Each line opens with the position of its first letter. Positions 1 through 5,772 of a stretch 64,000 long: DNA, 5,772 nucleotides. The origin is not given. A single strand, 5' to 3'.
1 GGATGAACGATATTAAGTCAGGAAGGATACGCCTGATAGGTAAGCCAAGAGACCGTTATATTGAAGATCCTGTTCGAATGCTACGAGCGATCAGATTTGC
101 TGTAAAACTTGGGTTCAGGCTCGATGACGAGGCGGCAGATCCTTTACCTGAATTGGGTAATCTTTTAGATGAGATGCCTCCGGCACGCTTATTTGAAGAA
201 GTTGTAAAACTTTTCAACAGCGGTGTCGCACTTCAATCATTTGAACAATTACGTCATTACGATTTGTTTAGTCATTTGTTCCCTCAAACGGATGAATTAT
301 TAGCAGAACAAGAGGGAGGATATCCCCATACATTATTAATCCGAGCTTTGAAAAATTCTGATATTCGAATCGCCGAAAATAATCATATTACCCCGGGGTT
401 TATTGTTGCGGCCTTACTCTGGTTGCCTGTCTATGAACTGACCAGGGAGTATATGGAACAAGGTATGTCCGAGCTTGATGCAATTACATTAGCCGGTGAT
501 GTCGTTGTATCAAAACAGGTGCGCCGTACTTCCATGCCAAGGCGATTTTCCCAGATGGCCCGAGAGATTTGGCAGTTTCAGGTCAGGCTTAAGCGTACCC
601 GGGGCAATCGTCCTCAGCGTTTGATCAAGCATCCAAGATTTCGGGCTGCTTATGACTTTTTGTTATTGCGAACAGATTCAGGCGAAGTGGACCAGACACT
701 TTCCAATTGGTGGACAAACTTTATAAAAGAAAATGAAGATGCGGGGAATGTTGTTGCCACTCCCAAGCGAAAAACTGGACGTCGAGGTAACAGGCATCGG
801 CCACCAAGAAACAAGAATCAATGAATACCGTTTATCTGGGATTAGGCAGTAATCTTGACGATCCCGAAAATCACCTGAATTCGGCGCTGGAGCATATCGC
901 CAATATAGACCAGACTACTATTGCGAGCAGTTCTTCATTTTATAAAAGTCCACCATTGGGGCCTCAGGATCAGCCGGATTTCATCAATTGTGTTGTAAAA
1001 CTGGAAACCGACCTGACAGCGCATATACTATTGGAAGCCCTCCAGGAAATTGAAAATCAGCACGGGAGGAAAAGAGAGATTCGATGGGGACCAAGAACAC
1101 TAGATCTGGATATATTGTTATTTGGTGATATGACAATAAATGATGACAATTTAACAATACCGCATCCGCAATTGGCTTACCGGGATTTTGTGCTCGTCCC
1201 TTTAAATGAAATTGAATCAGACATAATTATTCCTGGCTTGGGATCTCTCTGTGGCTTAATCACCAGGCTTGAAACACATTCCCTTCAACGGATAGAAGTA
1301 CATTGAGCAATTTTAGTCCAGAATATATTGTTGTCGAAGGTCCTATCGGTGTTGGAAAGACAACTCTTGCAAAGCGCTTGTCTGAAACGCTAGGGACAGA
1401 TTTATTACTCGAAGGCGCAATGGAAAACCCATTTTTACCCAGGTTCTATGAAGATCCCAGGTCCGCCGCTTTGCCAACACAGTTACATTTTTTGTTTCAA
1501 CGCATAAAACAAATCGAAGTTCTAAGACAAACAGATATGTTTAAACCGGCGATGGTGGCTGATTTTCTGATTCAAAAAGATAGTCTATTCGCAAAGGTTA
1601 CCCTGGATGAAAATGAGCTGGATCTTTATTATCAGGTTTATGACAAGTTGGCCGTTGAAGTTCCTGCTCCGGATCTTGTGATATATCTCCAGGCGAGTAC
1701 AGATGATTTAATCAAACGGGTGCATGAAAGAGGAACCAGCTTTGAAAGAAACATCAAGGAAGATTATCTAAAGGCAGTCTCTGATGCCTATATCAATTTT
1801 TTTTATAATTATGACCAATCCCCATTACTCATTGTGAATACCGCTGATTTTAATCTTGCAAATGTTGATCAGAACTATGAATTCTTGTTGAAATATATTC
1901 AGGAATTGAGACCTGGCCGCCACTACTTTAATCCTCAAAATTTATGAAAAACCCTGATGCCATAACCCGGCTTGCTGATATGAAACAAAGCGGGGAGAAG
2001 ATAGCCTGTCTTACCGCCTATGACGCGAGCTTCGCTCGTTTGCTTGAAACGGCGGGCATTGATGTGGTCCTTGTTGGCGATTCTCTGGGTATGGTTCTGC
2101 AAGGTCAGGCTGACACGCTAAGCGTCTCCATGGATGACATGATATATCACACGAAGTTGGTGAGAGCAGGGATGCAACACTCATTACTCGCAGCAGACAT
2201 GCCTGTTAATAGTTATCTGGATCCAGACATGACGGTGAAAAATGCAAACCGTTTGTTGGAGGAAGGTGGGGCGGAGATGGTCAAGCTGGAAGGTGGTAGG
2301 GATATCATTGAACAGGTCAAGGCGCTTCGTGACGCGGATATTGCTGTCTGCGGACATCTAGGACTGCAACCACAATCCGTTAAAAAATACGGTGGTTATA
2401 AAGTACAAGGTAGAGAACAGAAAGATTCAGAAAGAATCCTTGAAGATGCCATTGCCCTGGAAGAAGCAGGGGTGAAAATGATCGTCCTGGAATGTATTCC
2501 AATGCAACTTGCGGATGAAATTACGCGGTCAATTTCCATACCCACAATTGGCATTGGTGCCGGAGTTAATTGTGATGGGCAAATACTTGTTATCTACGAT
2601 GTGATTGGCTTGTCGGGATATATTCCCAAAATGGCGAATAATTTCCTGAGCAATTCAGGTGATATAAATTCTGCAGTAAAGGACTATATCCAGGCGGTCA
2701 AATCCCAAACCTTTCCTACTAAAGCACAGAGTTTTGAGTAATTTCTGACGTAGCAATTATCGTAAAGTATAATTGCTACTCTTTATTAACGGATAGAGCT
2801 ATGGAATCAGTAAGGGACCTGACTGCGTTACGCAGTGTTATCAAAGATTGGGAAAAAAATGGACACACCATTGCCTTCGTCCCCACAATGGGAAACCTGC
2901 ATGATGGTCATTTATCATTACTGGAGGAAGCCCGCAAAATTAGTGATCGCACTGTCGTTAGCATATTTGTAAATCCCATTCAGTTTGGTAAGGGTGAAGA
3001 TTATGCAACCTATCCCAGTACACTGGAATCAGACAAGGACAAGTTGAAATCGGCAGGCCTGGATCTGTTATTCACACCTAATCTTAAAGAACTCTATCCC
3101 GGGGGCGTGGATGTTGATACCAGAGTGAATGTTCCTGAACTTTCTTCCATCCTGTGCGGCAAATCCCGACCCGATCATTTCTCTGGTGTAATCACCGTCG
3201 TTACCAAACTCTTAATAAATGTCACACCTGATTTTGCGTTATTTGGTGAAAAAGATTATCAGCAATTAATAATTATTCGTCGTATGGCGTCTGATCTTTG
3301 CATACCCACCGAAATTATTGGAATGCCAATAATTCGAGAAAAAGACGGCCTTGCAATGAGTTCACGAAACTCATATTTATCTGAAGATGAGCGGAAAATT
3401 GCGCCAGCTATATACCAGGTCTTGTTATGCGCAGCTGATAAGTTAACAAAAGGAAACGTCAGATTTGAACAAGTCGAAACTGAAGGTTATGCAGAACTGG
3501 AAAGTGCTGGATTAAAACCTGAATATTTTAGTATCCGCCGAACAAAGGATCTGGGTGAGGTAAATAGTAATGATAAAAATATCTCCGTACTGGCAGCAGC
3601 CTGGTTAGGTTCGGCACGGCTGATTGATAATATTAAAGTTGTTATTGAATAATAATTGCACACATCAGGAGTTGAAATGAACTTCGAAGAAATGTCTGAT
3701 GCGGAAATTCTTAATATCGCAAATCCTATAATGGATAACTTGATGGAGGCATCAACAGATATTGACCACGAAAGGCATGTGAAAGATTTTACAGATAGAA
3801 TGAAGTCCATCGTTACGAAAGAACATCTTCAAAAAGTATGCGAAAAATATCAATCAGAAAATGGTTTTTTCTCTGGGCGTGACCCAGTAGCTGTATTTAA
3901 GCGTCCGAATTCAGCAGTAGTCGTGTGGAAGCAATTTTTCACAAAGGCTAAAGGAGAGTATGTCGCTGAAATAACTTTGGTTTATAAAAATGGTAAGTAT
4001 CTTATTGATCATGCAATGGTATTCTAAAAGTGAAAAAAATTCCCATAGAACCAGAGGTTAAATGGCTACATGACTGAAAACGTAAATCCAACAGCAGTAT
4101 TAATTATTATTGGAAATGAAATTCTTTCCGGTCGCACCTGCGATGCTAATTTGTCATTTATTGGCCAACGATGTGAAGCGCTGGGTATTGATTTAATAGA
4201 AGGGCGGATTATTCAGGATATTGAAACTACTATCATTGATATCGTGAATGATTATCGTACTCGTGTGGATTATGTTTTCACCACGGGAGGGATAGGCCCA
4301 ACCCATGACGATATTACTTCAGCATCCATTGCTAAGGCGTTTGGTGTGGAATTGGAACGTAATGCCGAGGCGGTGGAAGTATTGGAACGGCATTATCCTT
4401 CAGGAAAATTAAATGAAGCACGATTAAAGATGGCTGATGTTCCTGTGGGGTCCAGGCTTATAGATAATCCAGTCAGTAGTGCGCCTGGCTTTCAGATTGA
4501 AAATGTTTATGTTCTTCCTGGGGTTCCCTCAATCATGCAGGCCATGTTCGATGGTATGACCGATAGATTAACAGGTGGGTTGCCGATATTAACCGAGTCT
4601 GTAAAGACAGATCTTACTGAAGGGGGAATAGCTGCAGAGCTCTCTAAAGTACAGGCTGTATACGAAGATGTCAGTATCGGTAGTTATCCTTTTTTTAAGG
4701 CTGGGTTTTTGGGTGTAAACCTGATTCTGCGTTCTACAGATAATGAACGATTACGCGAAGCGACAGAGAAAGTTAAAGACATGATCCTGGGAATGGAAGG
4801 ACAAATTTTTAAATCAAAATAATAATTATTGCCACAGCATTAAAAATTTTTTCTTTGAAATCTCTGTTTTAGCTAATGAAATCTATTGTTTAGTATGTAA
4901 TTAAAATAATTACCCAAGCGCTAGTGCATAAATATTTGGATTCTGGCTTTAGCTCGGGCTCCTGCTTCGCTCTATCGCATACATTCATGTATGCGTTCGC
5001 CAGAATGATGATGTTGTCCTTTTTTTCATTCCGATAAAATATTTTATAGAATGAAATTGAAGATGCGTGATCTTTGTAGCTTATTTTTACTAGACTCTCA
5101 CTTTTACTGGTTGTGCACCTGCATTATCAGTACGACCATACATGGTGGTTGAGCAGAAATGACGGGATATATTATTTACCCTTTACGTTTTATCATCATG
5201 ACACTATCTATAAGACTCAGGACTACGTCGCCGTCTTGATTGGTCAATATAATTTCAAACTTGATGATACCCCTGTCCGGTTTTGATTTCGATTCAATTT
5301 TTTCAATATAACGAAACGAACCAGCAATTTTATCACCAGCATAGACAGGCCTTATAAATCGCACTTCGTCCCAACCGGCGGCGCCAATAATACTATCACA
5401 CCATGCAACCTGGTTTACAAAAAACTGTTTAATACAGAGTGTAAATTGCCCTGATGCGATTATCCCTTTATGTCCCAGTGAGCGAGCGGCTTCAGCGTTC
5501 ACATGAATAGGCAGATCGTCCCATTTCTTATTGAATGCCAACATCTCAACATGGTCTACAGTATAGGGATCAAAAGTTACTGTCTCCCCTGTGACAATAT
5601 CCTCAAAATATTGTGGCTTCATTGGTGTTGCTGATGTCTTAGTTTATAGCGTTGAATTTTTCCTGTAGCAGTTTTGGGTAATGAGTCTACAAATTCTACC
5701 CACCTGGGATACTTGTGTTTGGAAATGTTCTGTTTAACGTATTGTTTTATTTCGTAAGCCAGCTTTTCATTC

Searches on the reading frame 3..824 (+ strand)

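Call 31: search_protein_families(library=pfam, proteins=[window:3-824:+], max_evalue=0.0001)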
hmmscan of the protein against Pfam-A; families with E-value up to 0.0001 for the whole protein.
window:3-824:+ (273 aa): 2 families
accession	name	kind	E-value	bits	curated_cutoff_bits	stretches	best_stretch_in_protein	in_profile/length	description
PF12626.12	PolyA_pol_arg_C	-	1.1e-37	129.1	22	1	153-269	1-117/119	Polymerase A arginine-rich C-terminus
PF12627.12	PolyA_pol_RNAbd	-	9.5e-16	57.8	22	1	37-98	1-62/64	Probable RNA and SrmB- binding site of polymerase A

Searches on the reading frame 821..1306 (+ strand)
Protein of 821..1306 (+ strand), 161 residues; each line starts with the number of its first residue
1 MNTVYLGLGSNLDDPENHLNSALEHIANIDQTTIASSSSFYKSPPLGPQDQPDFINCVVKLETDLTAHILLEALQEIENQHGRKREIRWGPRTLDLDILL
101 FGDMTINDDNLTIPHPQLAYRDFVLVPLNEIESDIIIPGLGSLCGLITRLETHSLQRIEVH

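Call 78: search_protein_families(library=pfam, proteins=[window:821-1306:+], max_evalue=0.0001)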
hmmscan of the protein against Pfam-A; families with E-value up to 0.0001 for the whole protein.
window:821-1306:+ (161 aa): 1 family
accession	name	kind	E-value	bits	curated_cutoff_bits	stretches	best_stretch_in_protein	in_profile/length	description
PF01288.25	HPPK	-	8.6e-41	139.4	25.7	1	5-132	1-115/116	7,8-dihydro-6-hydroxymethylpterin-pyrophosphokinase (HPPK)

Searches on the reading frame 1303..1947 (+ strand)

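Call 78: search_protein_families(library=pfam, proteins=[window:1303-1947:+], max_evalue=0.0001)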
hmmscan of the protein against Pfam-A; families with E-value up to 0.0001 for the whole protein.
window:1303-1947:+ (214 aa): 5 families
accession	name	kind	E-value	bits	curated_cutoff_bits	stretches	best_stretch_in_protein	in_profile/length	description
PF01712.25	dNK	-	4.1e-37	128.4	27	1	9-201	1-200/203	Deoxynucleoside kinase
PF13238.12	AAA_18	-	1.4e-08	35.7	29.4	1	9-146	1-114/128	AAA domain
PF02223.23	Thymidylate_kin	-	1.7e-06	28.3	27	0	97-172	91-167/185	Thymidylate kinase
PF13671.12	AAA_33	-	4.4e-06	27.5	27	1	9-146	2-121/143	AAA domain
PF05729.18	NACHT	-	1.1e-05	25.8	26.7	1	8-77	2-71/167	NACHT domain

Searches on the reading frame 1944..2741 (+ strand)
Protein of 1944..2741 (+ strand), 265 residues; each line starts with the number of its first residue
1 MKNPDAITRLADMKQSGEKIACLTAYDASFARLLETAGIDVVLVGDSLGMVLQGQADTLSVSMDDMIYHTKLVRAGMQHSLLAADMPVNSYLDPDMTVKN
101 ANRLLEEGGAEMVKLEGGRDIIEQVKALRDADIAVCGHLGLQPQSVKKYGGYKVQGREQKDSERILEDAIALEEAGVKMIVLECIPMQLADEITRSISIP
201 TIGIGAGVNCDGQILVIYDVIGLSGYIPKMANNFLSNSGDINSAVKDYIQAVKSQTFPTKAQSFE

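Call 31: search_protein_families(library=pfam, proteins=[window:1944-2741:+], max_evalue=0.0001)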
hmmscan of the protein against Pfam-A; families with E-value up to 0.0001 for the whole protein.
window:1944-2741:+ (265 aa): 1 family
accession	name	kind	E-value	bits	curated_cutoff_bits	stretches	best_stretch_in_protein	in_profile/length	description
PF02548.21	Pantoate_transf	-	2e-104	349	28.7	1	7-259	4-258/259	Ketopantoate hydroxymethyltransferase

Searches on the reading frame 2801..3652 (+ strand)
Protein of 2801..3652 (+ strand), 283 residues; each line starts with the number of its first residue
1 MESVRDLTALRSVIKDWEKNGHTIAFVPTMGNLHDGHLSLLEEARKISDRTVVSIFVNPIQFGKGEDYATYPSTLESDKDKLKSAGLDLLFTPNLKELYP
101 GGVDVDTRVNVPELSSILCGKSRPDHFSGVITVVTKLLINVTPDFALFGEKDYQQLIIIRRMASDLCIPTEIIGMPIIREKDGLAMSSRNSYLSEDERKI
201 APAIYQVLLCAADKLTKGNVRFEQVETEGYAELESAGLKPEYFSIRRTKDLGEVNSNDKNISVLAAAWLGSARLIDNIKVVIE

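Call 31: search_protein_families(library=pfam, proteins=[window:2801-3652:+], max_evalue=0.0001)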
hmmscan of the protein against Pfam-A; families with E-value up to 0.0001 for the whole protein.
window:2801-3652:+ (283 aa): 1 family
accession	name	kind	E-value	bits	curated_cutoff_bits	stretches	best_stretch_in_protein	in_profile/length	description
PF02569.21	Pantoate_ligase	-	1.9e-100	335.9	20.7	1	4-278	3-267/268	Pantoate-beta-alanine ligase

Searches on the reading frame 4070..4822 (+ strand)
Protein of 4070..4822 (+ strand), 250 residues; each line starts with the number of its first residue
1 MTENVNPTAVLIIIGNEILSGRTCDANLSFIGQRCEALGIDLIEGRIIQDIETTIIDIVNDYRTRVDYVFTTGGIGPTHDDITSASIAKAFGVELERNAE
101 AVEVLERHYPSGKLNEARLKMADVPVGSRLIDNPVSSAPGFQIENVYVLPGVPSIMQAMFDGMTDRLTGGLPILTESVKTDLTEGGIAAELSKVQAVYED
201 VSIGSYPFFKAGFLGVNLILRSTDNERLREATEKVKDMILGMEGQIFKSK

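Call 31: search_protein_families(library=pfam, proteins=[window:4070-4822:+], max_evalue=0.0001)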
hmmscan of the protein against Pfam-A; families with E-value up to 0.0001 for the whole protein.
window:4070-4822:+ (250 aa): 2 families
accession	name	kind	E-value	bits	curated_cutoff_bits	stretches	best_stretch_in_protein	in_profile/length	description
PF00994.29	MoCF_biosynth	-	6.9e-28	97.6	26.6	1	12-164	3-138/144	Probable molybdopterin binding domain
PF24102.1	FLAD1_M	-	2.5e-18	66.1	27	1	172-239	1-69/78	FAD synthase, middle domain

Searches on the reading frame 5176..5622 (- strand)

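Call 78: search_protein_families(library=pfam, proteins=[window:5176-5622:-], max_evalue=0.0001)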
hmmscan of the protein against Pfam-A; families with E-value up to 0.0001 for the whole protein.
window:5176-5622:- (148 aa): 2 families
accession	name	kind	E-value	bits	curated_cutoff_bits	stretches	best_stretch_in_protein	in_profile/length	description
PF01575.25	MaoC_dehydratas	-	4.3e-12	46.2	27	1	11-112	6-108/123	MaoC like domain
PF13452.11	FAS1_DH_region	-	2e-05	25.1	22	0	38-135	31-130/132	FAS1-like, dehydratase domain region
